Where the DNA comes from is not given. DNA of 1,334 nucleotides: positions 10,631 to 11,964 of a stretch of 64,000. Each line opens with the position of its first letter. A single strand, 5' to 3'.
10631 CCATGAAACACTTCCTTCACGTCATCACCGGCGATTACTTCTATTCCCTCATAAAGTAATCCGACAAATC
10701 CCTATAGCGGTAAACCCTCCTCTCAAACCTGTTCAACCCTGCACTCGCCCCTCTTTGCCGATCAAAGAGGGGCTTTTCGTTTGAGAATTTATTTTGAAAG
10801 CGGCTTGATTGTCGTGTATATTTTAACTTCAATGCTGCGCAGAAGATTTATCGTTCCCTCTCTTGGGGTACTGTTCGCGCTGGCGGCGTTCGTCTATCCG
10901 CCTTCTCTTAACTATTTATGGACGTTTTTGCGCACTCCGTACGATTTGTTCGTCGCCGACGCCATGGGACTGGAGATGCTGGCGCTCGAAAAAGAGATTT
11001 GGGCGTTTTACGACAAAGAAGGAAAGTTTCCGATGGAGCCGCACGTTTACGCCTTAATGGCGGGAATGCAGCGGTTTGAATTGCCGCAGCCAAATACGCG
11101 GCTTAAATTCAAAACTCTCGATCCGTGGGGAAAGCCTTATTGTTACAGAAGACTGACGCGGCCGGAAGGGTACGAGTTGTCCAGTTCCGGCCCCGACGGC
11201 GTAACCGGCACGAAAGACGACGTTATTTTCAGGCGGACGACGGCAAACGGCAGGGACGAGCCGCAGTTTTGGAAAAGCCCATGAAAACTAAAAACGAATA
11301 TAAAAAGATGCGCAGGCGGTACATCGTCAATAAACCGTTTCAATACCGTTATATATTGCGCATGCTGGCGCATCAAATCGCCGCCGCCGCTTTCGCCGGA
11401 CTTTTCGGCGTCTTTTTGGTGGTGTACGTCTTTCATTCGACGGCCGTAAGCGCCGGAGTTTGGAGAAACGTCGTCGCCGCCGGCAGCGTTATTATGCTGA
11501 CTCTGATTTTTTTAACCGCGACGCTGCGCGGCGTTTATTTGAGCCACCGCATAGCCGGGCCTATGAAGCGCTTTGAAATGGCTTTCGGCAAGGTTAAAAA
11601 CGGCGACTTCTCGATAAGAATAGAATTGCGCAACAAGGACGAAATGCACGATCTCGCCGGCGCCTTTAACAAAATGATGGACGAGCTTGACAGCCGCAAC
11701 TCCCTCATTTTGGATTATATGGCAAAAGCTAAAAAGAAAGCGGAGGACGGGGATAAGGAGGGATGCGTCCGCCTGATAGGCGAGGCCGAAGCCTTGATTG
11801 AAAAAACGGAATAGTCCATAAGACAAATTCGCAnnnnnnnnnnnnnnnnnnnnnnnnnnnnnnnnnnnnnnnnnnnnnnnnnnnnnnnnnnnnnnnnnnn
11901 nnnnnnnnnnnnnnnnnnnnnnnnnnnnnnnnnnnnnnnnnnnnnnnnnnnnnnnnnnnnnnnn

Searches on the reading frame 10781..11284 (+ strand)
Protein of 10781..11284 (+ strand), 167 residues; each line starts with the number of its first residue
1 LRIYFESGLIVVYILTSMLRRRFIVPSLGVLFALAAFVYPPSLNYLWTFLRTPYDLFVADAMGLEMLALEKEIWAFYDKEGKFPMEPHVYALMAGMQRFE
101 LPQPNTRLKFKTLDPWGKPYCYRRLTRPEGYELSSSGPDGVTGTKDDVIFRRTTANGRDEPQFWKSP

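Call 5: search_protein_families(library=ncbifam, proteins=[window:10781-11284:+], max_evalue=1)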
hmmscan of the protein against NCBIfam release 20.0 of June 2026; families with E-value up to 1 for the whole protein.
window:10781-11284:+ (167 aa): 1 family
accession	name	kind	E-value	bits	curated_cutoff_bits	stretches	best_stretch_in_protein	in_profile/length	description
TIGR01710.1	typeII_sec_gspG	equivalog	1.1e-05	25.4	88.85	1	108-146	87-125/134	type II secretion system major pseudopilin GspG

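Call 6: search_protein_families(library=pfam, proteins=[window:10781-11284:+], max_evalue=0.1)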
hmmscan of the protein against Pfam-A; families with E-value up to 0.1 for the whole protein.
window:10781-11284:+ (167 aa): 1 family
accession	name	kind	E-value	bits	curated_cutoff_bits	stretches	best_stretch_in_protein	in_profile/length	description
PF08334.16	T2SSG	-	1.1e-06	29.1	21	1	67-147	19-101/108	Type II secretion system (T2SS), protein G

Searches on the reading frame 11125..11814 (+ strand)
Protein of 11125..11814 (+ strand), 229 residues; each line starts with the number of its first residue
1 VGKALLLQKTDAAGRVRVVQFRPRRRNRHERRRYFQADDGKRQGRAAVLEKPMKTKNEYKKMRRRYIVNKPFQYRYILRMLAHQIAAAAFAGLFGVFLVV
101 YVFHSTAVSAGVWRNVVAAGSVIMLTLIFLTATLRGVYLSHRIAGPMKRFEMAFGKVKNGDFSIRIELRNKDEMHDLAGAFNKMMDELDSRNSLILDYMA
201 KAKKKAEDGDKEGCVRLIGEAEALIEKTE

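Call 5: search_protein_families(library=ncbifam, proteins=[window:11125-11814:+], max_evalue=1)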
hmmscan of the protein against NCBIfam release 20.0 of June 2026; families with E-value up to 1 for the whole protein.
window:11125-11814:+ (229 aa): 25 families
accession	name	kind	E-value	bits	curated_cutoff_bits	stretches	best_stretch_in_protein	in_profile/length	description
NF053592.1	HK_near_YfiR_like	equivalog_domain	1.4e-08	34.6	194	1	99-189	133-222/223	sensor histidine kinase, YfiR-like protein-associated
NF007837.0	PRK10549.1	equivalog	1.5e-08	33.8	603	1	121-201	166-246/466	envelope stress sensor histidine kinase BaeS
NF012163.2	BaeS_SmeS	equivalog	4.6e-08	32.4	500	1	122-201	167-246/457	sensor histidine kinase efflux regulator BaeS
NF008184.0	PRK10935.1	equivalog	1.6e-07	30.4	553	1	113-190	147-224/565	nitrate/nitrite two-component system sensor histidine kinase NarQ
NF033092.0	HK_WalK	equivalog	1.6e-07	30.3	725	1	115-190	177-248/594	cell wall metabolism sensor histidine kinase WalK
NF040691.1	MtrAB_MtrB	equivalog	3e-07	29.8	450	1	90-191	164-260/507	MtrAB system histidine kinase MtrB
NF007896.0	PRK10600.1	equivalog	1.6e-06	27.1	578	1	122-190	159-225/598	nitrate/nitrite two-component system sensor histidine kinase NarX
NF033094.0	HK_VanS_O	exception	3.6e-06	26.5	720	1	118-203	46-132/345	vancomycin resistance histidine kinase VanS-O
NF047496.1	HK_LIC11548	equivalog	4.3e-06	25.8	750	1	123-196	279-352/589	LIC_11548 family sensor histidine kinase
NF045911.1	TCSHisKinNblS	equivalog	5.4e-06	25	1000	1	108-207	174-269/621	two-component system sensor histidine kinase NblS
NF038263.1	prot_phos_SiaA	equivalog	7.6e-06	24.7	700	1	115-191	309-382/658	biofilm regulation protein phosphatase SiaA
NF007007.0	PRK09470.1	equivalog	1.3e-05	24.3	486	1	114-189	163-239/463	envelope stress sensor histidine kinase CpxA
NF007423.1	PRK09966.1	equivalog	0.00011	21.2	325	1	120-195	152-228/390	diguanylate cyclase DgcN/YfiN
NF011874.0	PRK15347.1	equivalog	0.00011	20.4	852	1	116-191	295-369/921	two component system sensor kinase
NF058645.1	MCPCtpMPsAe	equivalog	0.00019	20.3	900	1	123-190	208-278/558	methyl-accepting chemotaxis protein CtpM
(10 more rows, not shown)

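Call 6: search_protein_families(library=pfam, proteins=[window:11125-11814:+], max_evalue=0.1)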
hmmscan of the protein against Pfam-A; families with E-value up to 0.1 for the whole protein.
window:11125-11814:+ (229 aa): 4 families
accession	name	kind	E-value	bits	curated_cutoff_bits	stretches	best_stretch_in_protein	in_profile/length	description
PF00672.30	HAMP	-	5e-11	43.2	25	1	139-188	2-51/53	HAMP domain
PF20990.2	DUF2207_C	-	0.0066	16.6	33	1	54-130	113-190/247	Predicted membrane protein (DUF2207) C-terminal domain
PF06738.18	ThrE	-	0.02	14.8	26.3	1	67-132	99-165/241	Putative threonine/serine exporter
PF00285.26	Citrate_synt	-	0.085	12.3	27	1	75-224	151-294/357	Citrate synthase, C-terminal domain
